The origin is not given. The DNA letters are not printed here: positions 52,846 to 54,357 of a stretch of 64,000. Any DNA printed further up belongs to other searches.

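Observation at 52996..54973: Two-gene module on the comM-integrated island: a 229-aa unknown plus a 403-aa protein with a C-terminal HEPN Rx4H motif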

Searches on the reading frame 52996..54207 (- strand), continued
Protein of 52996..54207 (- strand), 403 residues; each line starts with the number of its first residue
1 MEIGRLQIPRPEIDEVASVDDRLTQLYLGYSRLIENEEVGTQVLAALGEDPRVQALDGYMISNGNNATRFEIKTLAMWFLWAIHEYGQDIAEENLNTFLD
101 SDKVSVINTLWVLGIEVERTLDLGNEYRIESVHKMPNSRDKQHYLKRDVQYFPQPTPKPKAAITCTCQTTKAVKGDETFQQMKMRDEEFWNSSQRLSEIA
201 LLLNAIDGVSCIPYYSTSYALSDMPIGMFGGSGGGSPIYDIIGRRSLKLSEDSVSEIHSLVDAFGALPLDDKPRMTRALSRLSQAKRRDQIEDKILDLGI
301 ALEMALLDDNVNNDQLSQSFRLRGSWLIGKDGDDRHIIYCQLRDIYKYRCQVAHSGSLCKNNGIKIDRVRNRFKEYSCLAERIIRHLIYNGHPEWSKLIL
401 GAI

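Call 52: search_solved_structures(query=A6, max_evalue=10, show_alignments=3)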
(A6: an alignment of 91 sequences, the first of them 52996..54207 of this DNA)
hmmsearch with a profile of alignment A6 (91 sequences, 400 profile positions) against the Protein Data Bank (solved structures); distinct sequences matched with E-value up to 10: 6.
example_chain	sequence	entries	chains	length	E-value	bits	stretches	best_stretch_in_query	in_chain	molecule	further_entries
9hxj_A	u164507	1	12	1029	0.0049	19.2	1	245-312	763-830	Maltose/maltodextrin-binding periplasmic protein,Bacterial antiviral defense protein Ec3Ap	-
5o1t_A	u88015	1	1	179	0.38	13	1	87-148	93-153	Protein NRD1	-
5o1x_A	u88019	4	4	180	0.39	12.9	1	87-148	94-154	Protein NRD1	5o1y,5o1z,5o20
1zbd_B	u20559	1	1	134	0.4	12.9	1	239-279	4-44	RABPHILIN-3A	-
5o1w_A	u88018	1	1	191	0.41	12.9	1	87-148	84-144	Protein NRD1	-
2m88_A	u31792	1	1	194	0.42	12.8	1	87-148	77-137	Protein NRD1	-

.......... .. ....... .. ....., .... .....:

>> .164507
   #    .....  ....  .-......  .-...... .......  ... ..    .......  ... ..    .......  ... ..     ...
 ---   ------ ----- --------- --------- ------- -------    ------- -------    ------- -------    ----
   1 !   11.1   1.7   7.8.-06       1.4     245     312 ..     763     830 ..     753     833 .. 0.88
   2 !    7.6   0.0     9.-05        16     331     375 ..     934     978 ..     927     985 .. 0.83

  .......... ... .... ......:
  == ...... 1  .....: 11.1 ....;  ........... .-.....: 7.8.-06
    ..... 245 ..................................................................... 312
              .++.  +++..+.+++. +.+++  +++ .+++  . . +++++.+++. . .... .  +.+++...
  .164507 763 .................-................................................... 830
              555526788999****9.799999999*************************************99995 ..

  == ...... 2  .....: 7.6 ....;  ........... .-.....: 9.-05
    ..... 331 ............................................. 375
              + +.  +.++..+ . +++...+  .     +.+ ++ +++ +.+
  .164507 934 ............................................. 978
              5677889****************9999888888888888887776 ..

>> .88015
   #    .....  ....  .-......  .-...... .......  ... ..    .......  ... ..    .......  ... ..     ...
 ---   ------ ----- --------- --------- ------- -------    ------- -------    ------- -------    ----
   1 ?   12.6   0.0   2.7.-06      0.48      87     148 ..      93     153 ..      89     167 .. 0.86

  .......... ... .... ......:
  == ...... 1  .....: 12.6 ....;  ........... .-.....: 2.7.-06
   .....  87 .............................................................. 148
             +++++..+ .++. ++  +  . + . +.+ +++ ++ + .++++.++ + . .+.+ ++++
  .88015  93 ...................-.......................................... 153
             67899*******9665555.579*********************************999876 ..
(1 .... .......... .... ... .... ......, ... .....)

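Call 53: search_protein_families(library=pfam, alignment_id=A6, max_evalue=0.1)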
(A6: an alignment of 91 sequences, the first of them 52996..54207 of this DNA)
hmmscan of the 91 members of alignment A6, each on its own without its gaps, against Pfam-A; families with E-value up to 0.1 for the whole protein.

A. member 1, window:52996-54207:- (403 aa): 0 families

B. families by the number of members that match (of 91 scanned): 25 families
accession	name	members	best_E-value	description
PF18735.6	HEPN_RiboL-PSP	2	0.0098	RiboL-PSP-HEPN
PF14941.11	OAF_N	1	0.00025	Out at first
PF22538.1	HexPS-like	1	0.006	Hexaprenyl diphosphate synthase, small subunit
PF03586.18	Herpes_UL36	1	0.0071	Herpesvirus UL36 tegument protein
PF25010.1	ARM_UBP24_USP9X-Y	1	0.019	UBP24/USP9X/USP9Y ARM repeat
PF20449.3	DUF6706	1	0.02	Family of unknown function (DUF6706)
PF09687.15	PRESAN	1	0.02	Plasmodium RESA N-terminal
PF08711.16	Med26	1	0.023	TFIIS helical bundle-like domain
PF01426.24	BAH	1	0.037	BAH domain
PF24916.1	HEAT_GCN1_fung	1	0.039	Fungal GCN1-like, HEAT repeats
PF18737.6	HEPN_MAE_28990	1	0.041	MAE_28990/MAE_18760-like HEPN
PF10879.14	DUF2674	1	0.052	Protein of unknown function (DUF2674)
PF18689.6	PriX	1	0.059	Primase X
PF24671.2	DRC7_C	1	0.061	Dynein regulatory complex subunit 7 C-terminal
PF10037.15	MRP-S27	1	0.062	Mitochondrial 28S ribosomal protein S27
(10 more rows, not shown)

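Call 54: find_encoding_contigs(protein=P0064, flank=8000, max_places=2)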
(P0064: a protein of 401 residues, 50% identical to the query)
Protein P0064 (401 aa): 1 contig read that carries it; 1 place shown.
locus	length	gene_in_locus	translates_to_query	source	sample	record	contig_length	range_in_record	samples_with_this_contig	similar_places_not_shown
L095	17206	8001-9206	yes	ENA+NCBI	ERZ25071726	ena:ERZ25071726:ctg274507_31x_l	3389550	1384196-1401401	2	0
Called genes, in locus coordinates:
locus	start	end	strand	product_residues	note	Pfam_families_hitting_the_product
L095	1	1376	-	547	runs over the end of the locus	PF00083:Sugar_tr, PF05977:MFS_3 (weak), PF07690:MFS_1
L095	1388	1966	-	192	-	PF06041:DUF924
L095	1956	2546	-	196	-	PF02457:DAC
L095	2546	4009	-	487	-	PF00027:cNMP_binding, PF02518:HATPase_c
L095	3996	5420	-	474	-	PF00027:cNMP_binding, PF02518:HATPase_c, PF14501:HATPase_c_5 (weak)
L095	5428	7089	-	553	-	PF00072:Response_reg, PF01946:Thi4 (faint), PF01266:DAO (weak), PF03486:HI0933_like (faint), PF07992:Pyr_redox_2, PF13738:Pyr_redox_3, PF00070:Pyr_redox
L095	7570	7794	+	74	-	PF16277:DUF4926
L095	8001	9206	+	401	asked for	-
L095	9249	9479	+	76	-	PF04255:DUF433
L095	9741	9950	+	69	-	-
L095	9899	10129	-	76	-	PF04255:DUF433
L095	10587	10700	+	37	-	-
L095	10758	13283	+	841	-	PF12161:HsdM_N, PF02384:N6_Mtase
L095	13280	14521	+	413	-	PF01420:Methylase_S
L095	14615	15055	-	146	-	-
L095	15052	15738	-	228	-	PF13411:MerR_1 (weak), PF04255:DUF433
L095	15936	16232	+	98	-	PF04014:MazE_antitoxin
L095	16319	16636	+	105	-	PF01850:PIN (weak)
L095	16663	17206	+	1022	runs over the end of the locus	PF04313:HSDR_N, PF04851:ResIII, PF18766:SWI2_SNF2, PF22679:T1R_D3-like, PF11867:T1RH-like_C (weak)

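Call 55: find_encoding_contigs(protein=P0111, flank=8000, max_places=2)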
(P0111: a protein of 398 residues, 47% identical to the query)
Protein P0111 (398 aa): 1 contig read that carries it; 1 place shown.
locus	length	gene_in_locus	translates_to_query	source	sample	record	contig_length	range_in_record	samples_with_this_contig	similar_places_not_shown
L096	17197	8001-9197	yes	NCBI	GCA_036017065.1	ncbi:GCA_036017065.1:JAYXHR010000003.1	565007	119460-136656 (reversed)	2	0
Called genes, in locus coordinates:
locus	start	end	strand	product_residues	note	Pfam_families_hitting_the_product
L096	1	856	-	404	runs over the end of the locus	PF07690:MFS_1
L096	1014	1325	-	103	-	PF00355:Rieske, PF13806:Rieske_2, PF22543:Rieske_4 (weak)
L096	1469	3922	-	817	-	PF07992:Pyr_redox_2, PF01266:DAO (faint), PF13738:Pyr_redox_3 (weak), PF00070:Pyr_redox, PF18267:Rubredoxin_C, PF04324:Fer2_BFD, PF03460:NIR_SIR_ferr, PF01077:NIR_SIR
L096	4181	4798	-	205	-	PF00132:Hexapep, PF14602:Hexapep_2 (weak)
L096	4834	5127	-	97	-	-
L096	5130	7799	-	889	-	PF03710:GlnE, PF08335:GlnD_UR_UTase, PF03710:GlnE, PF08335:GlnD_UR_UTase (weak)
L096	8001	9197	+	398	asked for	-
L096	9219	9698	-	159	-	PF19649:DUF6152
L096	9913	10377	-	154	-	PF20349:DUF6644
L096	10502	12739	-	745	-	PF00580:UvrD-helicase, PF01443:Viral_helicase1 (faint), PF13245:AAA_19, PF13604:AAA_30 (faint), PF13087:AAA_12 (faint), PF13361:UvrD_C, PF13538:UvrD_C_2, PF21196:PcrA_UvrD_tudor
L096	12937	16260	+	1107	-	PF00989:PAS (faint), PF08448:PAS_4, PF08448:PAS_4, PF13188:PAS_8 (weak), PF00512:HisKA, PF02518:HATPase_c, PF00072:Response_reg, PF01627:Hpt, +2 more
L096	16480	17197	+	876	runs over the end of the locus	PF00133:tRNA-synt_1, PF09334:tRNA-synt_1g, PF13603:tRNA-synt_1_2, PF00133:tRNA-synt_1, PF08264:Anticodon_1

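Call 56: find_encoding_contigs(protein=P0047, flank=8000, max_places=2)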
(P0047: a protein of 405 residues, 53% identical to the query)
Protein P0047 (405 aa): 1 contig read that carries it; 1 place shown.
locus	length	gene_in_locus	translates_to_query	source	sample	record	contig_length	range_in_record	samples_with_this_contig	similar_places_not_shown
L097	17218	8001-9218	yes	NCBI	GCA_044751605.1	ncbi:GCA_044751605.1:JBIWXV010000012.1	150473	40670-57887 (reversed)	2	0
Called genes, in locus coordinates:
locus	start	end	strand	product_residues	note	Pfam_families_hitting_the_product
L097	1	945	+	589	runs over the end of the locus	PF17990:LodA_N, PF18417:LodA_C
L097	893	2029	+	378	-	PF01266:DAO (faint), PF01494:FAD_binding_3, PF04820:Trp_halogenase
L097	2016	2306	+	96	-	-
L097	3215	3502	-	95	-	PF07690:MFS_1 (weak)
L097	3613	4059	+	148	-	PF01638:HxlR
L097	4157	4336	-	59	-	-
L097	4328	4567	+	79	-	PF00892:EamA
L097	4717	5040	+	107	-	PF04248:NTP_transf_9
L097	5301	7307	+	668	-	PF13175:AAA_15, PF13304:AAA_21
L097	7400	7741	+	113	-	-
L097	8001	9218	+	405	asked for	-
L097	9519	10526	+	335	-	PF14022:DUF4238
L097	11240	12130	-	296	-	PF00126:HTH_1, PF03466:LysR_substrate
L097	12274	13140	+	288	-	PF00106:adh_short, PF08659:KR, PF13561:adh_short_C2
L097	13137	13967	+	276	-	PF08450:SGL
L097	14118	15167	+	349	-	PF09994:T6SS_Tle1-like_cat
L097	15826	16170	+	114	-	-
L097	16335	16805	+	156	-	-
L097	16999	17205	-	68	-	PF00313:CSD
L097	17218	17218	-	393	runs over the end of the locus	PF00078:RVT_1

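Call 70: search_dna_similar(query=window:52996-54207:-, collection=plasmids, mode=protein, max_evalue=0.001, max_rows=15)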
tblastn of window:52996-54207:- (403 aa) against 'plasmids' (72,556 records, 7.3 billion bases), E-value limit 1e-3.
Records with a match: 3; places in all: 3; records where one place covers at least 80% of the query: 0.
Best place of each record, by identity: <60% 3.
By first word of the organism name: Cupriavidus 1; Agrobacterium 1; Aminobacter 1.
By predicted mobility (MOB-suite, as given by PLSDB): non-mobilizable 2; conjugative 1.
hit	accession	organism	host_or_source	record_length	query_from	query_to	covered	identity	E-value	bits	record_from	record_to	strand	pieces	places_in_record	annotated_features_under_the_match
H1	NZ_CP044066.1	Cupriavidus pauculus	Homo sapiens,clinical isolate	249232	262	402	35%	29.6%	6e-11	72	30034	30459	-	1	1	HEPN domain-containing protein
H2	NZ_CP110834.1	Agrobacterium sp. 13-2099-1-2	quaking aspen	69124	246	401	39%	26.3%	2e-9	67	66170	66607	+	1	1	HEPN domain-containing protein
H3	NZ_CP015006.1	Aminobacter aminovorans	cell culture,soil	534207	288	401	28%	33.6%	7e-10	69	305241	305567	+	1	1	HEPN domain-containing protein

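Call 71: get_annotated_region(hit=H1, flank=5000)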
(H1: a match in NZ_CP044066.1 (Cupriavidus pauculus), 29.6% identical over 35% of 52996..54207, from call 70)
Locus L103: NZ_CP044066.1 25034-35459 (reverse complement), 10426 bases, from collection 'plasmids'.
description: Cupriavidus pauculus strain FDAARGOS_664 plasmid unnamed1, complete sequence
organism: Cupriavidus pauculus (NCBI taxid 82633)
taxonomy: Bacteria; Pseudomonadota; Betaproteobacteria; Burkholderiales; Burkholderiaceae; Cupriavidus; Cupriavidus pauculus
host: -; source: Homo sapiens,clinical isolate; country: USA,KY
typing (MOB-suite, as given by PLSDB): conjugative; relaxase MOBH; mating-pair formation MPF_F
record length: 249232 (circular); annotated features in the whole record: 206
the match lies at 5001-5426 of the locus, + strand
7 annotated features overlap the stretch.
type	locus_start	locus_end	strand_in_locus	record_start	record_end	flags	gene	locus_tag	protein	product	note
CDS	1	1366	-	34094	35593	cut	-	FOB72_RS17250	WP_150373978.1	DUF3375 domain-containing protein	-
CDS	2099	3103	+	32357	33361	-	-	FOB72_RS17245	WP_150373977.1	putative phage abortive infection protein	-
CDS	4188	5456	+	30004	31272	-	-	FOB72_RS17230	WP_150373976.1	HEPN domain-containing protein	-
CDS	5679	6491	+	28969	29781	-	-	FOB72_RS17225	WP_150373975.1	hypothetical protein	-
CDS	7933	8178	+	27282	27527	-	-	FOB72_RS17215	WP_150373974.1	hypothetical protein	-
CDS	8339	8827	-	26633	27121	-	-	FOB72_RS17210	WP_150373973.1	hypothetical protein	-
CDS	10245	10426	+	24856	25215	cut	-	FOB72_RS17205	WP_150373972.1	hypothetical protein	-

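Call 72: get_annotated_region(hit=H2, flank=4000)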
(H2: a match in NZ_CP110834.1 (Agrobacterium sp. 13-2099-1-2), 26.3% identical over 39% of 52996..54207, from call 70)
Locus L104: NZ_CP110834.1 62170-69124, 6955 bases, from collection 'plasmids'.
description: Agrobacterium sp. 13-2099-1-2 plasmid pAt13-2099-1-2b, complete sequence
organism: Agrobacterium sp. 13-2099-1-2 (NCBI taxid 1841651)
taxonomy: Bacteria; Pseudomonadota; Alphaproteobacteria; Hyphomicrobiales; Rhizobiaceae; Agrobacterium; Agrobacterium sp. 13-2099-1-2
host: -; source: quaking aspen; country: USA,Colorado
typing (MOB-suite, as given by PLSDB): non-mobilizable
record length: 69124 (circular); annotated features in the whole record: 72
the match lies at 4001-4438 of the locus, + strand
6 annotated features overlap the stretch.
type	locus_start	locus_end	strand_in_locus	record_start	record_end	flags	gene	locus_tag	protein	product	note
CDS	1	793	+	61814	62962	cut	-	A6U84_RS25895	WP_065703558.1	site-specific integrase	GO:0015074 - DNA integration [Evidence IEA]; GO:0006310 - DNA recombination [Evidence IEA]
CDS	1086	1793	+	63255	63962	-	-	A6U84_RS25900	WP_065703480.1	lysozyme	-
CDS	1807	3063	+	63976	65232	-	-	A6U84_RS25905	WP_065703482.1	hypothetical protein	-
CDS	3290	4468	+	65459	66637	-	-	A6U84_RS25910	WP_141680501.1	HEPN domain-containing protein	-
CDS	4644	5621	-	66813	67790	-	-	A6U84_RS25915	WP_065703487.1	hypothetical protein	-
CDS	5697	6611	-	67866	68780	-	-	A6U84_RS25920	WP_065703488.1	hypothetical protein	-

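Call 73: get_annotated_region(hit=H3, flank=4000)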
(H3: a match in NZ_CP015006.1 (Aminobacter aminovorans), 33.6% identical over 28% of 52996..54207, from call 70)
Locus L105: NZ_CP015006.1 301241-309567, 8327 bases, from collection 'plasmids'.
description: Aminobacter aminovorans strain KCTC 2477 plasmid pAA01, complete sequence
organism: Aminobacter aminovorans (NCBI taxid 83263)
taxonomy: Bacteria; Pseudomonadota; Alphaproteobacteria; Hyphomicrobiales; Phyllobacteriaceae; Aminobacter; Aminobacter aminovorans
host: -; source: cell culture,soil; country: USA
typing (MOB-suite, as given by PLSDB): non-mobilizable
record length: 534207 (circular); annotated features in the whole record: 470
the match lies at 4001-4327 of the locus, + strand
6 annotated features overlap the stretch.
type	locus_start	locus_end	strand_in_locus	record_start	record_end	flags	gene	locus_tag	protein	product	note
CDS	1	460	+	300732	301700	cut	-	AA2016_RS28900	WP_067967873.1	D-glycerate dehydrogenase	-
CDS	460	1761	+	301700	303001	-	-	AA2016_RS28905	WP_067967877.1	DUF4147 domain-containing protein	-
CDS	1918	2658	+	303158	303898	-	-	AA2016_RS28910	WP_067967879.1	XRE family transcriptional regulator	-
CDS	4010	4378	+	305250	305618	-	-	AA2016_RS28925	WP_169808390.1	HEPN domain-containing protein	-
CDS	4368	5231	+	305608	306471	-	-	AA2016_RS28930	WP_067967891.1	rhamnan synthesis F family protein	-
CDS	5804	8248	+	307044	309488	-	-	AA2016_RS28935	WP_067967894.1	glycosyltransferase family A protein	-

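Call 74: search_protein_families(library=pfam, proteins=[L103:4188-5456:+, L104:3290-4468:+, L105:4010-4378:+, L103:2099-3103:+], max_evalue=0.1)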
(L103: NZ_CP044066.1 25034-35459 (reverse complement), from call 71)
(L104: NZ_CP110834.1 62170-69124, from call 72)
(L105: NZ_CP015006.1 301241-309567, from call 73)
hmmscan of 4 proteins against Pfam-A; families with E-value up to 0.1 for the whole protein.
L103:4188-5456:+ (422 aa): 0 families

L104:3290-4468:+ (392 aa): 0 families

L105:4010-4378:+ (122 aa): 0 families

L103:2099-3103:+ (334 aa): 1 family
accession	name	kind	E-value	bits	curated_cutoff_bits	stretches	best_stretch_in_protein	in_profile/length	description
PF16872.10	putAbiC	-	3.2e-15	56.9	22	1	224-301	2-77/80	Putative phage abortive infection protein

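Call 76: search_protein_families(library=ncbifam, proteins=[L103:4188-5456:+, L104:3290-4468:+, L105:4010-4378:+], max_evalue=10)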
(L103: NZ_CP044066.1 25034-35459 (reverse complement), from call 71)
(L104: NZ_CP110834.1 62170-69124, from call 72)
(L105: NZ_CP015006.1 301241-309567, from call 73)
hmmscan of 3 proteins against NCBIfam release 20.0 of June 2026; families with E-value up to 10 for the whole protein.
L103:4188-5456:+ (422 aa): 1 family
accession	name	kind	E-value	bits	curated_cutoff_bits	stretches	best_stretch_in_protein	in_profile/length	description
NF045647.1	alr0857_fam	equivalog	0.1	12.7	75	1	99-146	73-119/121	alr0857 family protein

L104:3290-4468:+ (392 aa): 0 families

L105:4010-4378:+ (122 aa): 0 families

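Call 91: find_encoding_contigs(protein=P0002, flank=6000, max_places=2)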
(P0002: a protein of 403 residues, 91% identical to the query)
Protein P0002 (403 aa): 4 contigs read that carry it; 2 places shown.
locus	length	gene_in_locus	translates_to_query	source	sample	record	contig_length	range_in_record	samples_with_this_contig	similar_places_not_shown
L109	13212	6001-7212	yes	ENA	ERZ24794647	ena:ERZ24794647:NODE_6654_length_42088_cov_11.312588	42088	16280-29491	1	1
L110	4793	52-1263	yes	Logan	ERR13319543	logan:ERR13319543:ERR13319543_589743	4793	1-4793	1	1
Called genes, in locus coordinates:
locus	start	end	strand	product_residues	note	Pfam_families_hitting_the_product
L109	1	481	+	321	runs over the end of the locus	-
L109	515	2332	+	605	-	PF13584:BatD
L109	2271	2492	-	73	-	-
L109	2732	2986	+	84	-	PF00583:Acetyltransf_1, PF13508:Acetyltransf_7, PF13673:Acetyltransf_10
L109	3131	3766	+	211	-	-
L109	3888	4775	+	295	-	PF28093:STM3845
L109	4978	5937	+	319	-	PF00078:RVT_1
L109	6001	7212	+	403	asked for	-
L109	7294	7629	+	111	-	-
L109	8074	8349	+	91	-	-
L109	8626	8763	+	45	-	-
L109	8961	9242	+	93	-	-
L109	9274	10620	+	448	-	PF03150:CCP_MauG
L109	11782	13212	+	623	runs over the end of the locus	PF22148:Fervidolysin_NPro-like, PF00082:Peptidase_S8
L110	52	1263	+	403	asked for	-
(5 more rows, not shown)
